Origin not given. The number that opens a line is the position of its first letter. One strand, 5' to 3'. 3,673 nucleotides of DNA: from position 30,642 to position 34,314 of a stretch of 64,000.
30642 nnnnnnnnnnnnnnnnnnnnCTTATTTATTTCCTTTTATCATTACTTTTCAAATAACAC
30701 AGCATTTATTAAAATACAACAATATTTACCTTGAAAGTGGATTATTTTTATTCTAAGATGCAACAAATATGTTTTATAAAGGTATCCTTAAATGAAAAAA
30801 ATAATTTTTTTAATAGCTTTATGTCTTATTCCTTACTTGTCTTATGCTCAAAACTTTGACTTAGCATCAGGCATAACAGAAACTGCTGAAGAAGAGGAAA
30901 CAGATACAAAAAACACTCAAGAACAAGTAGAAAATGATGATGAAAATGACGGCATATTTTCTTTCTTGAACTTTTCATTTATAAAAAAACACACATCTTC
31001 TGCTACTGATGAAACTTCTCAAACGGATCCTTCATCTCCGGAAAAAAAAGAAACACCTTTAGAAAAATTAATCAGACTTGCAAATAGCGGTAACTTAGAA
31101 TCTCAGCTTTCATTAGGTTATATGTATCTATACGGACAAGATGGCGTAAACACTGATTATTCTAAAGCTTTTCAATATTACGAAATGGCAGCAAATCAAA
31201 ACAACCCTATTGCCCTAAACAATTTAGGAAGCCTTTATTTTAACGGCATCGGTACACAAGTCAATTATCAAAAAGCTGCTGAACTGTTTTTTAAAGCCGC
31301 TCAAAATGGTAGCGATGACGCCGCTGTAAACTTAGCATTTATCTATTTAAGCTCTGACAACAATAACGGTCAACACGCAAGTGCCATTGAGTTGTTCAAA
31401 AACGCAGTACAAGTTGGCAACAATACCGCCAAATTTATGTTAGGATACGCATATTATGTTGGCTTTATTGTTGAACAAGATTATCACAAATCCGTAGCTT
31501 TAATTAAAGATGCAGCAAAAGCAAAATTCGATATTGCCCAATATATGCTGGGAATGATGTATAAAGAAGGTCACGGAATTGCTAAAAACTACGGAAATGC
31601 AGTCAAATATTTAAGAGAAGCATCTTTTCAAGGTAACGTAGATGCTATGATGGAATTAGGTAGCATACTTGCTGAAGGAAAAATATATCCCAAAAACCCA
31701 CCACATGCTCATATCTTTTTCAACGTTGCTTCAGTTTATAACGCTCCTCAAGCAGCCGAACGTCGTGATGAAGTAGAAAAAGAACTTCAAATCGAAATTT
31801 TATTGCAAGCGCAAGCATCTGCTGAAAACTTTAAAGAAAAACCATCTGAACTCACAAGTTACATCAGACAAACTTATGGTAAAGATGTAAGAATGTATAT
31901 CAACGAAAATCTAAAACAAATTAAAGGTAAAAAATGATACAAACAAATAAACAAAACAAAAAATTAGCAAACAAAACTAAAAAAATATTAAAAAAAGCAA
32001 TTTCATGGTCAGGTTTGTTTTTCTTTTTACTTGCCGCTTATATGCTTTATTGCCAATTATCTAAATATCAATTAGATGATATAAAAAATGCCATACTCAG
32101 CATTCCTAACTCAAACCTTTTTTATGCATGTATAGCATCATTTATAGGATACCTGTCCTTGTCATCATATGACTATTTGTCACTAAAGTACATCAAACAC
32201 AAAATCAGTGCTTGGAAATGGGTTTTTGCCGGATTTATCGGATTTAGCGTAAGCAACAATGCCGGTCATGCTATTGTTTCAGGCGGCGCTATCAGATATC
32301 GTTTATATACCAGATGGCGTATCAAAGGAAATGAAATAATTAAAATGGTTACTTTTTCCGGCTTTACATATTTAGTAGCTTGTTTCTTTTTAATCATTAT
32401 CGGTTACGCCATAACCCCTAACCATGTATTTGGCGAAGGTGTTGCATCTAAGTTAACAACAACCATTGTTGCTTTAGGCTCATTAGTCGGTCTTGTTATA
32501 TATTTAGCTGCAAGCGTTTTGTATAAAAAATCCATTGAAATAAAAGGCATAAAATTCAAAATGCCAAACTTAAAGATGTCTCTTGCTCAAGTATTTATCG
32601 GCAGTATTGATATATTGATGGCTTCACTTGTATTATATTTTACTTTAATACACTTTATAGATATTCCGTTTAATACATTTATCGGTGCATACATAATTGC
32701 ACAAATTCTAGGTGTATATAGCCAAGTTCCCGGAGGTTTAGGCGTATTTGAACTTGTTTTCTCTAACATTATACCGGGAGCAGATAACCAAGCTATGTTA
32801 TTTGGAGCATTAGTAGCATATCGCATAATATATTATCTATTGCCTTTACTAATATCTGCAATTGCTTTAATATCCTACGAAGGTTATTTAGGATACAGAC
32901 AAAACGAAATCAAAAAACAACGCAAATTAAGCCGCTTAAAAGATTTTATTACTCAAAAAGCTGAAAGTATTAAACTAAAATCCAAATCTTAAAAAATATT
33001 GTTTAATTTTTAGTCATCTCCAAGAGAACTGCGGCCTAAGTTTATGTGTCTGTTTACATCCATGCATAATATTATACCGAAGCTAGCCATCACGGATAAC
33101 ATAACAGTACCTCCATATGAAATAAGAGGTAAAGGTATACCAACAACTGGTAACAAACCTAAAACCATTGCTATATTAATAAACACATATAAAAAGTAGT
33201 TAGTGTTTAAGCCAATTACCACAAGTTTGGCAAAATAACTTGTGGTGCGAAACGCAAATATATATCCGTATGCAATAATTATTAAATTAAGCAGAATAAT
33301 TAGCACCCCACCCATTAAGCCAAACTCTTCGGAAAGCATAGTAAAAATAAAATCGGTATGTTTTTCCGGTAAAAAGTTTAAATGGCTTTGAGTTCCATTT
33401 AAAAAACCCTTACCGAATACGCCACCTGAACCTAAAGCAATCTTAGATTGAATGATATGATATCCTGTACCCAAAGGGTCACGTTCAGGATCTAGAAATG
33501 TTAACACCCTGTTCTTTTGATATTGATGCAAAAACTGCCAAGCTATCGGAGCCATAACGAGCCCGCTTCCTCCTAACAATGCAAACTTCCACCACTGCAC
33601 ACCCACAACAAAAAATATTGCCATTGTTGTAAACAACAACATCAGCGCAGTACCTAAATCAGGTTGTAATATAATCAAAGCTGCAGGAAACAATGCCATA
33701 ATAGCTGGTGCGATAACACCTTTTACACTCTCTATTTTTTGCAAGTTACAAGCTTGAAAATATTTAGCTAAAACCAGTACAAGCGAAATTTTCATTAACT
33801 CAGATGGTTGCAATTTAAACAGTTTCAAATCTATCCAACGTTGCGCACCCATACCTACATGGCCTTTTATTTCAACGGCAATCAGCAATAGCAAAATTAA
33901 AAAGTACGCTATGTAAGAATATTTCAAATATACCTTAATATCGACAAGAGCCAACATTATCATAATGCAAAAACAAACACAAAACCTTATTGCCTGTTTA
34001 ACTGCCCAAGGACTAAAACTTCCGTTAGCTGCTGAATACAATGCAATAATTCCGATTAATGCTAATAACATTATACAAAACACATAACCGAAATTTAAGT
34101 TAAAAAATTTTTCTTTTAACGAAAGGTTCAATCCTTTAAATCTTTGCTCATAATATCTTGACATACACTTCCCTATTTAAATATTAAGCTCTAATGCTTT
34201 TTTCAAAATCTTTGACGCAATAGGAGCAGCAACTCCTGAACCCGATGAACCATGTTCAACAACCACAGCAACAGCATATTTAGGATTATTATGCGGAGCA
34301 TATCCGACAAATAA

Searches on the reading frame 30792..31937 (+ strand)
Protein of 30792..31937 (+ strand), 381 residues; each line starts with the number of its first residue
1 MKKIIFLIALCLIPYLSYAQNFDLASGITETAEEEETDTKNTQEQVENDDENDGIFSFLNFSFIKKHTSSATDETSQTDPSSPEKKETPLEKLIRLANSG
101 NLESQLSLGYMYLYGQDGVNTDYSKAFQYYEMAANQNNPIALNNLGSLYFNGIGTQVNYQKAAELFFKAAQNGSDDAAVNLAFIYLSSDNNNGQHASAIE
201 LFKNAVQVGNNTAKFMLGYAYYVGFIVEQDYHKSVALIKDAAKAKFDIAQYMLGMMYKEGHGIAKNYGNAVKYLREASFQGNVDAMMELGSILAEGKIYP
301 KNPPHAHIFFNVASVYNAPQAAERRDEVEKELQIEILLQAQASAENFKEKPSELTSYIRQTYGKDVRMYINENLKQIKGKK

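Call 24: search_protein_families(library=pfam, proteins=[window:30792-31937:+], max_evalue=0.001)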
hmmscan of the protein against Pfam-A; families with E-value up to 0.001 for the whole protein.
window:30792-31937:+ (381 aa): 4 families
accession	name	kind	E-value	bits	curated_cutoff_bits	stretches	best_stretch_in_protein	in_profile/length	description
PF08238.18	Sel1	-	5e-35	119.1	30.7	3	103-138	2-36/36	Sel1 repeat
PF13432.12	TPR_16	-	5.7e-07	30.3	32.7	0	192-223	10-43/65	Tetratricopeptide repeat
PF14559.12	TPR_19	-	8.6e-05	23.2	25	0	192-220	4-32/68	Tetratricopeptide repeat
PF23310.1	TPR_27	-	0.00091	19.3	27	0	157-205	43-91/110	Plant tetratrico peptide repeats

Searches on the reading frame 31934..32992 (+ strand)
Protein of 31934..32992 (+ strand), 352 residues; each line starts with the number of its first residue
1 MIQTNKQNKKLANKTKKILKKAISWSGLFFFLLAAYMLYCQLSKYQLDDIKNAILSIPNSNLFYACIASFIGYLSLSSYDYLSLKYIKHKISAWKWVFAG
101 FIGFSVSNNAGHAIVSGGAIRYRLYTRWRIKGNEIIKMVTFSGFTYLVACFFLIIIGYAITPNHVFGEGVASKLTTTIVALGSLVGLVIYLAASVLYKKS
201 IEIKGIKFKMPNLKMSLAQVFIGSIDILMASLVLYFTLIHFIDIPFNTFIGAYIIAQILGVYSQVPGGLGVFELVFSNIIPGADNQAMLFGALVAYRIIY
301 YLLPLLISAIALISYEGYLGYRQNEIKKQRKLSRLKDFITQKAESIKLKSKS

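Call 24: search_protein_families(library=pfam, proteins=[window:31934-32992:+], max_evalue=0.001)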
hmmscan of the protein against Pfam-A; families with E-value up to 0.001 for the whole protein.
window:31934-32992:+ (352 aa): 1 family
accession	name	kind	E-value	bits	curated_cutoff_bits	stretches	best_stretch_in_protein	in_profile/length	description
PF03706.18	LPG_synthase_TM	-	4e-12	46.6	33.4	1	32-307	6-301/302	Lysylphosphatidylglycerol synthase TM region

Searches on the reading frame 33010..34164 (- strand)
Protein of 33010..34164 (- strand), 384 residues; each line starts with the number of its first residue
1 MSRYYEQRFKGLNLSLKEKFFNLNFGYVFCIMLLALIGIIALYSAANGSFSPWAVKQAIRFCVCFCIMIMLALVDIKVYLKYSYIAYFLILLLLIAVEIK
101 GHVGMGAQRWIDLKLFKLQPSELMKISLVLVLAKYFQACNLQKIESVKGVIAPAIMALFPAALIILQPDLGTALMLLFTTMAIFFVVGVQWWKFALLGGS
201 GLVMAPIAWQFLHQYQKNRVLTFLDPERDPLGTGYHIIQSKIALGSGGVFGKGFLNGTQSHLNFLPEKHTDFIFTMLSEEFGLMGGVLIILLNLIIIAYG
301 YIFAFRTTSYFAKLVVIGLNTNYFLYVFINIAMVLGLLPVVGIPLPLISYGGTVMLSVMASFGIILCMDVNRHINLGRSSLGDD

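Call 52: search_protein_families(library=pfam, proteins=[window:33010-34164:-], max_evalue=0.00001)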
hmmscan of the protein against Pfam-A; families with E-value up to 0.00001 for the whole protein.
window:33010-34164:- (384 aa): 1 family
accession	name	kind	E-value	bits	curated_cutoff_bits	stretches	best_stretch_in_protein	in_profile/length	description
PF01098.24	FTSW_RODA_SPOVE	-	1.4e-94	317.4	26.4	1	28-371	5-353/356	Cell cycle protein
